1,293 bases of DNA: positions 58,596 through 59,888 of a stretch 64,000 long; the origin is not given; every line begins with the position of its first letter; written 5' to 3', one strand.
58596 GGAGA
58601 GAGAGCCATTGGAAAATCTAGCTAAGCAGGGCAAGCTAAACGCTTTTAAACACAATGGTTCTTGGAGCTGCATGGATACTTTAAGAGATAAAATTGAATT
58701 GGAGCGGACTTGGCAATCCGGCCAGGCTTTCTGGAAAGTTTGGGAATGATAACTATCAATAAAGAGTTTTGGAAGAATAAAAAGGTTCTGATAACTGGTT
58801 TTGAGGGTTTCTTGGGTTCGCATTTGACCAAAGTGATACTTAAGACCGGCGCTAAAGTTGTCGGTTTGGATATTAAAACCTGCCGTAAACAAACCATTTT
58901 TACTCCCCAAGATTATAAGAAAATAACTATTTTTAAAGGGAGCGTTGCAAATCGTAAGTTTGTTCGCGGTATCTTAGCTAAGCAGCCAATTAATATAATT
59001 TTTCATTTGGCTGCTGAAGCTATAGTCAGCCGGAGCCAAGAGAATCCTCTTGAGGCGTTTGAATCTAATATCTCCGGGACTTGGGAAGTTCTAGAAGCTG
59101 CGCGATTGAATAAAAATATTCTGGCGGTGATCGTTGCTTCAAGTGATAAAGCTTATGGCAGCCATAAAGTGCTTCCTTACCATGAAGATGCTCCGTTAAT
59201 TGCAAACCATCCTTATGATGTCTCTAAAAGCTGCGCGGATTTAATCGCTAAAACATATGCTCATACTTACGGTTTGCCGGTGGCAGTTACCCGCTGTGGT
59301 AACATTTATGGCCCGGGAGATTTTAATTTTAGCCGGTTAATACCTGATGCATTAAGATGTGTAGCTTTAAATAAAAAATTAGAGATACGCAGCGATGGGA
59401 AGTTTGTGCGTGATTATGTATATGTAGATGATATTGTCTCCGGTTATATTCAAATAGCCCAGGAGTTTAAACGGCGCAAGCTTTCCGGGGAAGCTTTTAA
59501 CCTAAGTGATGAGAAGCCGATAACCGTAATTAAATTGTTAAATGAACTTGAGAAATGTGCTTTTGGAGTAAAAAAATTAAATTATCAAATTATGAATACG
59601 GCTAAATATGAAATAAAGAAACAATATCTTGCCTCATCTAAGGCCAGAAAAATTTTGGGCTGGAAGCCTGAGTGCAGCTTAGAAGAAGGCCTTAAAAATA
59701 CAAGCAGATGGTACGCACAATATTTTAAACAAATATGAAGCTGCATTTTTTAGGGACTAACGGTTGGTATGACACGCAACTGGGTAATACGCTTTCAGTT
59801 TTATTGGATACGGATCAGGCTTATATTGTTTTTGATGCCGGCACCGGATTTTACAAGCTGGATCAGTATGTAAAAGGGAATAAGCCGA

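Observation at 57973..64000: CDP-hexose genes fused to an MBL hydrolase, DmpF/DmpG aldolase-dehydrogenase pair and a YerE-like ThDP enzyme: candidate pathway to a C-branched sugar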

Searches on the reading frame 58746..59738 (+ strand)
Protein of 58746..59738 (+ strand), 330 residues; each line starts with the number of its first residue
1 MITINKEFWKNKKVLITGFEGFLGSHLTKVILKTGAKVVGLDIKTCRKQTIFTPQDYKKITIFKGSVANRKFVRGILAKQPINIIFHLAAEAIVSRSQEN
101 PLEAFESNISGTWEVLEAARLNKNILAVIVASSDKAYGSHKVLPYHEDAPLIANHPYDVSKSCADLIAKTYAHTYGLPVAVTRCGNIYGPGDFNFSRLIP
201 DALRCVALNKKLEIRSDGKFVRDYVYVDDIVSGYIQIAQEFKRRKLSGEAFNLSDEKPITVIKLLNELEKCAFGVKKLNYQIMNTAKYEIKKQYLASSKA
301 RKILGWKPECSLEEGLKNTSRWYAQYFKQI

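Call 7: search_protein_families(library=pfam, proteins=[window:58746-59738:+])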
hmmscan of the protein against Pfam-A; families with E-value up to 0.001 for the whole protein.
window:58746-59738:+ (330 aa): 6 families
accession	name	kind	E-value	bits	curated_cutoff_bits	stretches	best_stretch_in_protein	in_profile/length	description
PF16363.11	GDP_Man_Dehyd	-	1.2e-53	183.2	27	1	15-318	1-331/332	GDP-mannose 4,6 dehydratase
PF01370.27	Epimerase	-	3.4e-50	171.2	20.9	1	14-253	1-239/240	NAD dependent epimerase/dehydratase family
PF01073.25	3Beta_HSD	-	1.1e-17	64.4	22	1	15-268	1-264/280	3-beta hydroxysteroid dehydrogenase/isomerase family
PF02719.21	Polysacc_synt_2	-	6.5e-15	55.5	20.2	1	14-142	1-137/293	Polysaccharide biosynthesis protein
PF07993.18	NAD_binding_4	-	3.5e-12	46.5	20.1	1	16-229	1-253/258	Male sterility protein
PF04321.23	RmlD_sub_bind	-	2.1e-09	37.3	27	1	13-254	2-213/287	RmlD substrate binding domain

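Call 8: search_protein_families(library=ncbifam, proteins=[window:58746-59738:+])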
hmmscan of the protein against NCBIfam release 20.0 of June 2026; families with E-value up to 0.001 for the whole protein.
window:58746-59738:+ (330 aa): 34 families (the best 25 are shown)
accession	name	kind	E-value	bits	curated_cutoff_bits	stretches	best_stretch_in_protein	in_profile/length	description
TIGR02622.1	CDP_4_6_dhtase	equivalog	3.8e-64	217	278.45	1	8-328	1-335/352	CDP-glucose 4,6-dehydratase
TIGR01181.1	dTDP_gluc_dehyt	equivalog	2.8e-54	184.4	365.1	1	13-325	1-313/321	dTDP-glucose 4,6-dehydratase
TIGR04180.1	EDH_00030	hypoth_equivalog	6.9e-43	146.8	475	1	14-310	1-296/297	NAD-dependent 4,6-dehydratase LegB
TIGR01179.1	galE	equivalog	3.6e-39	134.5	262.3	1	13-325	1-327/332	UDP-glucose 4-epimerase GalE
NF007582.0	PRK10217.1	equivalog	2.1e-33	115.9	698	1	12-324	2-332/355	dTDP-glucose 4,6-dehydratase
NF007490.0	PRK10084.1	subfamily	5e-33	114.6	649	1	13-325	2-336/361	dTDP-glucose 4,6-dehydratase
NF007956.0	PRK10675.1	subfamily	5e-29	101.5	394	2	13-167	2-159/338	UDP-glucose 4-epimerase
NF042423.1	oxyalk_red_Shew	equivalog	6.1e-23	81.4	580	1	10-284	7-268/331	2-alkyl-3-oxoalkanoate reductase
NF011728.1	PRK15181.1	equivalog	3.9e-22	78.7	760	1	11-325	15-339/348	Vi polysaccharide biosynthesis UDP-N-acetylglucosaminuronic acid C-4 epimerase TviC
TIGR03466.1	HpnA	hypoth_equivalog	4.5e-18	65.2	367.65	1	13-283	2-256/327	hopanoid-associated sugar epimerase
NF008872.0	PRK11908.1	equivalog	2.9e-17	62.7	294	1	12-325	2-337/349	bifunctional UDP-4-keto-pentose/UDP-xylose synthase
NF043036.1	ErythonDh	equivalog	7.4e-17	61.5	325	1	13-172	2-164/321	D-erythronate dehydrogenase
NF042422.1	oxyalk_red_OleD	equivalog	9.5e-17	61.4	580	1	13-289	2-266/329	2-alkyl-3-oxoalkanoate reductase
TIGR02197.1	heptose_epim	equivalog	3.5e-16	59.3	274.6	1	14-324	1-314/316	ADP-glyceromanno-heptose 6-epimerase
TIGR01472.1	gmd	equivalog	3.2e-15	56.2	415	1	12-179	1-177/342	GDP-mannose 4,6-dehydratase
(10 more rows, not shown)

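Call 49: search_solved_structures(query=window:58746-59738:+, max_evalue=1e-25)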
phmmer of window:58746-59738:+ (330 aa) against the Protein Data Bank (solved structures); distinct sequences matched with E-value up to 1e-25: 19.
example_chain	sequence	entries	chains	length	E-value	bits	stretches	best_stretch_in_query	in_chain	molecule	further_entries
6bi4_A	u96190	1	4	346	8.6e-42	146.5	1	8-325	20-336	dTDP-glucose 4,6-dehydratase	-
1wvg_A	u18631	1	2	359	1.1e-37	133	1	4-326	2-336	CDP-glucose 4,6-dehydratase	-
8shh_A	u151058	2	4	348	2e-35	125.6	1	13-324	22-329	dTDP-glucose 4,6-dehydratase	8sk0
6pmh_A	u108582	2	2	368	3.1e-35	125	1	9-327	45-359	UDP-glucose 4-epimerase related protein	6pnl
2hun_A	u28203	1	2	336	8.6e-35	123.5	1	12-324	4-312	336aa long hypothetical dTDP-glucose 4,6-dehydratase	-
1rkx_A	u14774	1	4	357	2.7e-34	121.9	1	4-326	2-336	CDP-glucose-4,6-dehydratase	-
4zrm_A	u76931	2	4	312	1.6e-32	116.1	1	13-324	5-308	UDP-glucose 4-epimerase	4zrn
8du1_A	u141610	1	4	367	8.8e-32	113.6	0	131-324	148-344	dTDP-glucose 4,6-dehydratase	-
1bxk_A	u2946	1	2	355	3.1e-31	111.8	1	12-324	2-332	PROTEIN (DTDP-GLUCOSE 4,6-DEHYDRATASE)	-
5u4q_A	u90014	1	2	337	5.2e-31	111.1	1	13-328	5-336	dTDP-glucose 4,6-dehydratase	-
1r66_A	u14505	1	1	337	3.3e-29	105.2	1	13-325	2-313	TDP-glucose-4,6-dehydratase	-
7ys8_A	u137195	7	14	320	7.7e-29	104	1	13-323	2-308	UDP-glucose 4-epimerase | UDP-glucose 4-epimerase along with EC 5.1.3.2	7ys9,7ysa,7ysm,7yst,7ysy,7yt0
1r6d_A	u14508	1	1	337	1.6e-28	102.9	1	13-325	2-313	TDP-glucose-4,6-dehydratase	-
1g1a_A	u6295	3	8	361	4e-28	101.6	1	13-324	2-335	DTDP-D-GLUCOSE 4,6-DEHYDRATASE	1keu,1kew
9rl0_E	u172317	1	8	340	6e-28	101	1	13-323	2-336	CDP-tyvelose 2-epimerase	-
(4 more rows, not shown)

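Call 74: search_solved_structures(query=window:58746-59738:+, max_evalue=1e-36, show_alignments=2)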
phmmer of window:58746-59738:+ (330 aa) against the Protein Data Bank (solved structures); distinct sequences matched with E-value up to 1e-36: 2.
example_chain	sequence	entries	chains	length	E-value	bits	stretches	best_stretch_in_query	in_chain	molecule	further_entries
6bi4_A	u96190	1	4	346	8.6e-42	146.5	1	8-325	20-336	dTDP-glucose 4,6-dehydratase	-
1wvg_A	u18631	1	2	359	1.1e-37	133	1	4-326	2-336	CDP-glucose 4,6-dehydratase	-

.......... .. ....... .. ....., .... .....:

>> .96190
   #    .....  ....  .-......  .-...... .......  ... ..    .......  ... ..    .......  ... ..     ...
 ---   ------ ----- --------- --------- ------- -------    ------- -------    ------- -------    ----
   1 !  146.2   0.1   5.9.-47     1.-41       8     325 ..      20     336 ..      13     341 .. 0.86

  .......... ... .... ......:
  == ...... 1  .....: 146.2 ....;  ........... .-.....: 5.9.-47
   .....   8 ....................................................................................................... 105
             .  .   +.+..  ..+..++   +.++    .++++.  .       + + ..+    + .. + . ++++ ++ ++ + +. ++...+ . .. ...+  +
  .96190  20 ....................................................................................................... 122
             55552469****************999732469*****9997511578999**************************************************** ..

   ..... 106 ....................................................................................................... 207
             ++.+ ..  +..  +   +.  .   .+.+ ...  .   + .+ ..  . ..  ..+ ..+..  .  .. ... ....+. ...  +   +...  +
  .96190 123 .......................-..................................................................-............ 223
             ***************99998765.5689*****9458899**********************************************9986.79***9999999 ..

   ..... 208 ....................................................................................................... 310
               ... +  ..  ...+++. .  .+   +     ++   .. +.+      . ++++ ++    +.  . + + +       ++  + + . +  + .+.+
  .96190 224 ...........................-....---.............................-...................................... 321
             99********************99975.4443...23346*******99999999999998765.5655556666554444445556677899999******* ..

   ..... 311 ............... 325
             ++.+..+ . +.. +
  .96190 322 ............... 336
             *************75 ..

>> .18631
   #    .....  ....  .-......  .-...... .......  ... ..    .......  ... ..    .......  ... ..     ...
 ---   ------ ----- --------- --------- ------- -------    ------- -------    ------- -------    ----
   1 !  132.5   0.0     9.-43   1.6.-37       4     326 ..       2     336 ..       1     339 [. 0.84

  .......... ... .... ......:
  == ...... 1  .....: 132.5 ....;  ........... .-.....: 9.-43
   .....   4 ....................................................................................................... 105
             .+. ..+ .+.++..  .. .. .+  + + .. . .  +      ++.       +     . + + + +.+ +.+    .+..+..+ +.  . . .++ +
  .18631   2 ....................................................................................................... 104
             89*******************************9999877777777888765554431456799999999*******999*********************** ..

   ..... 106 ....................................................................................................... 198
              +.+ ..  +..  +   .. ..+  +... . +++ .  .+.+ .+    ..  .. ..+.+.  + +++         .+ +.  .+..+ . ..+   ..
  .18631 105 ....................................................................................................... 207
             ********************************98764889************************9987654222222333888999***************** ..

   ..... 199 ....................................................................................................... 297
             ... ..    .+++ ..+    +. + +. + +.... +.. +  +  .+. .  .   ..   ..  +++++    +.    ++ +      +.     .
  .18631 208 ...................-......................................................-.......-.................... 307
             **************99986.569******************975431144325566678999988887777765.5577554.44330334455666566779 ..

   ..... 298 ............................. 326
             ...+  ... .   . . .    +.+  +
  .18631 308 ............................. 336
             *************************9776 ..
